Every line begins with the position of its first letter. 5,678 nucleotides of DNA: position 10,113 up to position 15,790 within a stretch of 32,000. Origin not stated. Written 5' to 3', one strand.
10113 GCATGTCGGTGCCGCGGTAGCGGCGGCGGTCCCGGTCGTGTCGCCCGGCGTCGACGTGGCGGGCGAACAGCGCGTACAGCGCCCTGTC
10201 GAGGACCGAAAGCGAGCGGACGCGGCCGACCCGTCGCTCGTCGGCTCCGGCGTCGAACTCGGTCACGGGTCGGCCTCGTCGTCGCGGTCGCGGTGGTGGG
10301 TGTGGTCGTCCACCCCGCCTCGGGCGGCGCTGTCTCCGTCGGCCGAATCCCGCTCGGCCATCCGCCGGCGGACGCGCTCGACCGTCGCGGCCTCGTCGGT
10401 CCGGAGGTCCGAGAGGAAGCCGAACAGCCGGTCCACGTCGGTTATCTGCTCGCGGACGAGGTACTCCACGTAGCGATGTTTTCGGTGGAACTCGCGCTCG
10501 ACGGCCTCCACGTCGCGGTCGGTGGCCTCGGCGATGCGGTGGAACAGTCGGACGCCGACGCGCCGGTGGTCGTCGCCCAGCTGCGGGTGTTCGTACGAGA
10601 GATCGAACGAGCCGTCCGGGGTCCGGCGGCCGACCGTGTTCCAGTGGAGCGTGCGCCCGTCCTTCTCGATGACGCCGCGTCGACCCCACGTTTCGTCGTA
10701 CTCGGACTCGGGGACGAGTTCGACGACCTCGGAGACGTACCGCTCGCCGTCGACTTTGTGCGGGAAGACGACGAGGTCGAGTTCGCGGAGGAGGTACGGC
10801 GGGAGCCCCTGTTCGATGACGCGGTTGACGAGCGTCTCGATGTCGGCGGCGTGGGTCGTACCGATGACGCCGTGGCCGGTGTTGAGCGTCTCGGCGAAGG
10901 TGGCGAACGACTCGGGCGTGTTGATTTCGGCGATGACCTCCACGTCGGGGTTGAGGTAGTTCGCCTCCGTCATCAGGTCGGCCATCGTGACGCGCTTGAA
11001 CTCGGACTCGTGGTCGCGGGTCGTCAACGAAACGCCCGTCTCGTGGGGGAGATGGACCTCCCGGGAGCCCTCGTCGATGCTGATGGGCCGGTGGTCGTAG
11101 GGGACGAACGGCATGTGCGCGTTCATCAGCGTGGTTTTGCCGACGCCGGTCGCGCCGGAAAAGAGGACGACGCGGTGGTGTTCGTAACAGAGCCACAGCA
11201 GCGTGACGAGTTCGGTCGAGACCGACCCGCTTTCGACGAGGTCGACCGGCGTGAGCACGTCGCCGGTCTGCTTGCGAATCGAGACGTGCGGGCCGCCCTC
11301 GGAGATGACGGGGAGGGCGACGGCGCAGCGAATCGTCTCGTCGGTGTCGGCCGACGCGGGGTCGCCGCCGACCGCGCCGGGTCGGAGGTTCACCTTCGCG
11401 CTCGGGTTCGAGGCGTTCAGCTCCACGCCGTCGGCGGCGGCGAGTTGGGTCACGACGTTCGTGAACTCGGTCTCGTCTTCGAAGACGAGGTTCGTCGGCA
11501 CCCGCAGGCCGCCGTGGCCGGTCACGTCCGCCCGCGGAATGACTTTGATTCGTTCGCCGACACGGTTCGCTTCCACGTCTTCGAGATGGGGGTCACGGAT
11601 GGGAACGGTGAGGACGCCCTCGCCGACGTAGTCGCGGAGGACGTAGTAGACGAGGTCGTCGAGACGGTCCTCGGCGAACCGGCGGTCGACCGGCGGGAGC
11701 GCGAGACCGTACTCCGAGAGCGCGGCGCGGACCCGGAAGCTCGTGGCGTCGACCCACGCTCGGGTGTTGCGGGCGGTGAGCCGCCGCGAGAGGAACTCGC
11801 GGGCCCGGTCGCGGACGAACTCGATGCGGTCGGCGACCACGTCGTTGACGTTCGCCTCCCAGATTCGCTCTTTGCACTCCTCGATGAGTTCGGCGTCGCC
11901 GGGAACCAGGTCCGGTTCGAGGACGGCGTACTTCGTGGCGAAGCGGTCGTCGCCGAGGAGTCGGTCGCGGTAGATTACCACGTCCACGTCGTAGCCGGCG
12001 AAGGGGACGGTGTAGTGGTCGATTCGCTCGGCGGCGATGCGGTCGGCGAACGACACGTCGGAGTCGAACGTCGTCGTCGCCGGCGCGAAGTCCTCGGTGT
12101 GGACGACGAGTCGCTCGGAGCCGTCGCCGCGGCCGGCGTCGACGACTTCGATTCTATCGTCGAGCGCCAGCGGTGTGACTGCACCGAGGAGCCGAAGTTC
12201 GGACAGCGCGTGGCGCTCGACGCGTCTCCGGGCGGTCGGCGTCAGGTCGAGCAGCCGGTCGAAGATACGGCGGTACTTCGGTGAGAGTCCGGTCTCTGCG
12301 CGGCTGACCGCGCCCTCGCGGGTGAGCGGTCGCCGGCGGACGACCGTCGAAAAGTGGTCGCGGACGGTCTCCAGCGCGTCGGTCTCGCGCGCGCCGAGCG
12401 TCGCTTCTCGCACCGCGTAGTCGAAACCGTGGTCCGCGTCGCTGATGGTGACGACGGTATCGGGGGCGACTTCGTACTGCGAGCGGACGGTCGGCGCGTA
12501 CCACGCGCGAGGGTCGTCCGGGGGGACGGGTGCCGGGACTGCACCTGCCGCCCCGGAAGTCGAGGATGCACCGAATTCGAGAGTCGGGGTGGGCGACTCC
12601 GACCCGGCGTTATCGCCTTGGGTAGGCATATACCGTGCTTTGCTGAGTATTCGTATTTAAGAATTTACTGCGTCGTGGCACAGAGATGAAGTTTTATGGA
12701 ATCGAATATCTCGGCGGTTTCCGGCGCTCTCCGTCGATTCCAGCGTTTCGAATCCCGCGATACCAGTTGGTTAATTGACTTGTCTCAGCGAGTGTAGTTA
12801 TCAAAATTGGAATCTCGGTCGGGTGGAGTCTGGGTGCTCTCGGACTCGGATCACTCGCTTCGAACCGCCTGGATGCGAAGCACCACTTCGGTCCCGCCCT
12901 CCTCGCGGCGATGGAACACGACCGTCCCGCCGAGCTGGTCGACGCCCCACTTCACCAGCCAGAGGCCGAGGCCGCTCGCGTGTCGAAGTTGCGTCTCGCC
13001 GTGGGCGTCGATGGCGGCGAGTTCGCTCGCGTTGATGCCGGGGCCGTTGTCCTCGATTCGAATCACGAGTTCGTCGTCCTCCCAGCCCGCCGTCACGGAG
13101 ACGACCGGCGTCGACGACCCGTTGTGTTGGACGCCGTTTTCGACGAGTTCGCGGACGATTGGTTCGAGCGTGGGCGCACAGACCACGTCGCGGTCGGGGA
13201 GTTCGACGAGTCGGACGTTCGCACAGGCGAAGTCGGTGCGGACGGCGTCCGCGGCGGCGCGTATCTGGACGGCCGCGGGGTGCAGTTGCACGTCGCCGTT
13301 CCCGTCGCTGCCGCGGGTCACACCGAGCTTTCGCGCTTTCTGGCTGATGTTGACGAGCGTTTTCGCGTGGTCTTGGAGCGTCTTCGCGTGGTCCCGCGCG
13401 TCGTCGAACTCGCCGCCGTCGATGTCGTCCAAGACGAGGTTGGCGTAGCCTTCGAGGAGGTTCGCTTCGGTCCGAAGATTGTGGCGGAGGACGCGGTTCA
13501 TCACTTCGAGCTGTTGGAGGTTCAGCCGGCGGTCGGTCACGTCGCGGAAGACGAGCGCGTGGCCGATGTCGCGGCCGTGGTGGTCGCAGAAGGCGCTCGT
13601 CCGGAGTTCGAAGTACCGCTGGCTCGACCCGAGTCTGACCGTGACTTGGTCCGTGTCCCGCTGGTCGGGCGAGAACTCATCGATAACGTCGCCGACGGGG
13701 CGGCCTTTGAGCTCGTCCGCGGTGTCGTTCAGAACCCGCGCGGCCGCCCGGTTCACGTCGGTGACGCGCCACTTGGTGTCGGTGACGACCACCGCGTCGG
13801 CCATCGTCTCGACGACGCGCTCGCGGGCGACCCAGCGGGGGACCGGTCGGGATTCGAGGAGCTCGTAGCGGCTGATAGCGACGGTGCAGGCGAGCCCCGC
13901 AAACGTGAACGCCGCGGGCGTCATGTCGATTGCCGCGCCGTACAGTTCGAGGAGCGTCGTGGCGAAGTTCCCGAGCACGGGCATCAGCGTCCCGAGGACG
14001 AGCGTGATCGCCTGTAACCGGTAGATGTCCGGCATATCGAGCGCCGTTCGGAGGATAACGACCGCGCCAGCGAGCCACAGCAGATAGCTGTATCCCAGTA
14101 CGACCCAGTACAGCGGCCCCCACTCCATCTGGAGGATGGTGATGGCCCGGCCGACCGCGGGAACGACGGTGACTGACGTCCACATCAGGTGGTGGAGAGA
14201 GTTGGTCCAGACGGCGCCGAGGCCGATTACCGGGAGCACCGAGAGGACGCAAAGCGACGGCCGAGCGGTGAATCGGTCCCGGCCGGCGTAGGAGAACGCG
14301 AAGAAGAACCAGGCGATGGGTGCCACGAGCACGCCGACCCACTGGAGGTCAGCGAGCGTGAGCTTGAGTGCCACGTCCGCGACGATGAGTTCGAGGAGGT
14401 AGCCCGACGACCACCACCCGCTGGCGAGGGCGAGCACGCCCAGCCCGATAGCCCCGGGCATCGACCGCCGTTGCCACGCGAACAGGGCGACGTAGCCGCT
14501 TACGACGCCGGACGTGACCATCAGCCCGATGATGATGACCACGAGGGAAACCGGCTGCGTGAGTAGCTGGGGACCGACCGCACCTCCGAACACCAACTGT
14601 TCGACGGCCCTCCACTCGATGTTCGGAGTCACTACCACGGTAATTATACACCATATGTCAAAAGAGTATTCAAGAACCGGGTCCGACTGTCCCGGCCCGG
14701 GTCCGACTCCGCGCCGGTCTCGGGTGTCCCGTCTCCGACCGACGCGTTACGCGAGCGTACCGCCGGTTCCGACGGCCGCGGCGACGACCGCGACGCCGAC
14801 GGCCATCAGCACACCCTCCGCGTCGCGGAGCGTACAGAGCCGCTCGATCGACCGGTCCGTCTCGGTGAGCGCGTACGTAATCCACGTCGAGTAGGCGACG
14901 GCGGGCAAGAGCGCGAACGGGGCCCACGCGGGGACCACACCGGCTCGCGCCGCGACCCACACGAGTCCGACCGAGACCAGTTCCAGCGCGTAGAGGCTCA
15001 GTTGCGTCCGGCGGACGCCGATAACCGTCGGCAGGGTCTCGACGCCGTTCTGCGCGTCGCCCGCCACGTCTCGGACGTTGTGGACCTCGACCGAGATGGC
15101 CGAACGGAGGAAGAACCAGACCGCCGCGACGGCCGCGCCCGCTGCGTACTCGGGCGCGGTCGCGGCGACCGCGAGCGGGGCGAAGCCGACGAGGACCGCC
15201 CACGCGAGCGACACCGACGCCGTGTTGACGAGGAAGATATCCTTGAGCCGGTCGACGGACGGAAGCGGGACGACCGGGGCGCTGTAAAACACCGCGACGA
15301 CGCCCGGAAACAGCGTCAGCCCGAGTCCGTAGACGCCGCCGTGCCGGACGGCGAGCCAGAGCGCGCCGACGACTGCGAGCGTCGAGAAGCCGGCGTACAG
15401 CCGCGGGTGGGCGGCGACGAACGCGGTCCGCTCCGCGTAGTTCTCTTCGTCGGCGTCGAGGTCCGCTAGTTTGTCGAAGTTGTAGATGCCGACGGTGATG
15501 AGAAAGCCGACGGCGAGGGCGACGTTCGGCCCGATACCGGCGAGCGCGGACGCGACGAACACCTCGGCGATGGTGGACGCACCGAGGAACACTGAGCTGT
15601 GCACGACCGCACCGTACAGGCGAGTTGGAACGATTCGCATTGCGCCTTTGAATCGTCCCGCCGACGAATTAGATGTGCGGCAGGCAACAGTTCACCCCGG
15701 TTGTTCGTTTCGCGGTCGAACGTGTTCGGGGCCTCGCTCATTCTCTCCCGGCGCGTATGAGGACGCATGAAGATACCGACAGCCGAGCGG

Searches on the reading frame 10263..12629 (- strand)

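Call 66: search_protein_families(library=pfam, proteins=[window:10263-12629:-], max_evalue=0.00001)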
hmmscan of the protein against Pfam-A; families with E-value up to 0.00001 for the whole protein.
window:10263-12629:- (788 aa): 1 family
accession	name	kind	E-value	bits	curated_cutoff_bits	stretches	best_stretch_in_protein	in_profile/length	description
PF00437.27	T2SSE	-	2.8e-18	66.2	24.9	1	438-615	98-266/370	Type II/IV secretion system protein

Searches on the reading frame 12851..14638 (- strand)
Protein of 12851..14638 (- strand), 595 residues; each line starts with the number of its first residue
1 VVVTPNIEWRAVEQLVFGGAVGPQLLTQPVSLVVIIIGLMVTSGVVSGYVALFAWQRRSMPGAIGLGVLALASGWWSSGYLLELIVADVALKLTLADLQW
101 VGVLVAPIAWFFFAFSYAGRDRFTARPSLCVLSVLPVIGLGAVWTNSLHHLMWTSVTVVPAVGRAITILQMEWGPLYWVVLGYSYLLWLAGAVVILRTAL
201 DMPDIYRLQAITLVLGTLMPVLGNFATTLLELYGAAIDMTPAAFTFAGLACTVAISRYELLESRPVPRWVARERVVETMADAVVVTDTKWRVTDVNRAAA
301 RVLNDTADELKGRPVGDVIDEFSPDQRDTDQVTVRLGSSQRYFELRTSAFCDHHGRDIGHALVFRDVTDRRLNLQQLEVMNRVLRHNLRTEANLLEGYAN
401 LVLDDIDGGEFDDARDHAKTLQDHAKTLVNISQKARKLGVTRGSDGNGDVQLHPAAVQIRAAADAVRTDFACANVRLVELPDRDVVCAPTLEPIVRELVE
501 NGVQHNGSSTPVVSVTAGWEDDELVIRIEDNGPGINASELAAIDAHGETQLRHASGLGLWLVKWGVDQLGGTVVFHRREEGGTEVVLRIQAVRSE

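Call 66: search_protein_families(library=pfam, proteins=[window:12851-14638:-], max_evalue=0.00001)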
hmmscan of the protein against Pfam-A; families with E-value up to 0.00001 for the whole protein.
window:12851-14638:- (595 aa): 6 families
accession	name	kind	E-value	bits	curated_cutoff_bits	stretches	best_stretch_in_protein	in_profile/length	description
PF16927.11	HisKA_7TM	-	9e-58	196.2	28.6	1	40-265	2-224/224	N-terminal 7TM region of histidine kinase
PF02518.31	HATPase_c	-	8.1e-16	58.9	26.4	1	490-590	5-108/111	Histidine kinase-, DNA gyrase B-, and HSP90-like ATPase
PF08448.16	PAS_4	-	1.4e-10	41.8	23.1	1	277-371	2-109/110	PAS fold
PF00989.32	PAS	-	1e-08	35.6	22.6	1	272-328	3-59/113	PAS fold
PF13581.12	HATPase_c_2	-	1.5e-07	31.9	27.4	1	486-588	30-126/127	Histidine kinase-like ATPase domain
PF13188.13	PAS_8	-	1.6e-07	31.4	21.8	1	273-330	4-58/65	PAS domain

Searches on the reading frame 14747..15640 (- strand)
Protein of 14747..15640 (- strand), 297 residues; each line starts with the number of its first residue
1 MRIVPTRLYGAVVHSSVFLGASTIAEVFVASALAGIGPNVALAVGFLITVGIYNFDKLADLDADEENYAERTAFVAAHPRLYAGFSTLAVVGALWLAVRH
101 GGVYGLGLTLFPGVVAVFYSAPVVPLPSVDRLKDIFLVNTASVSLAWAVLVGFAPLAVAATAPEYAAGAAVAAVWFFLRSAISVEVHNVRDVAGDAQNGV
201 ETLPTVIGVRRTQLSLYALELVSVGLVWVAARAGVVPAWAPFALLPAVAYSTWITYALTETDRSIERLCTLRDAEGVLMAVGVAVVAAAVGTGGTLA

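Call 66: search_protein_families(library=pfam, proteins=[window:14747-15640:-], max_evalue=0.00001)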
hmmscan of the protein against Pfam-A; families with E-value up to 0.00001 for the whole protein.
window:14747-15640:- (297 aa): 1 family
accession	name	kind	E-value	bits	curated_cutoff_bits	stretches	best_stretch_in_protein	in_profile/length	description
PF01040.23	UbiA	-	1.4e-13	51.2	34.2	1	40-259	24-235/250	UbiA prenyltransferase family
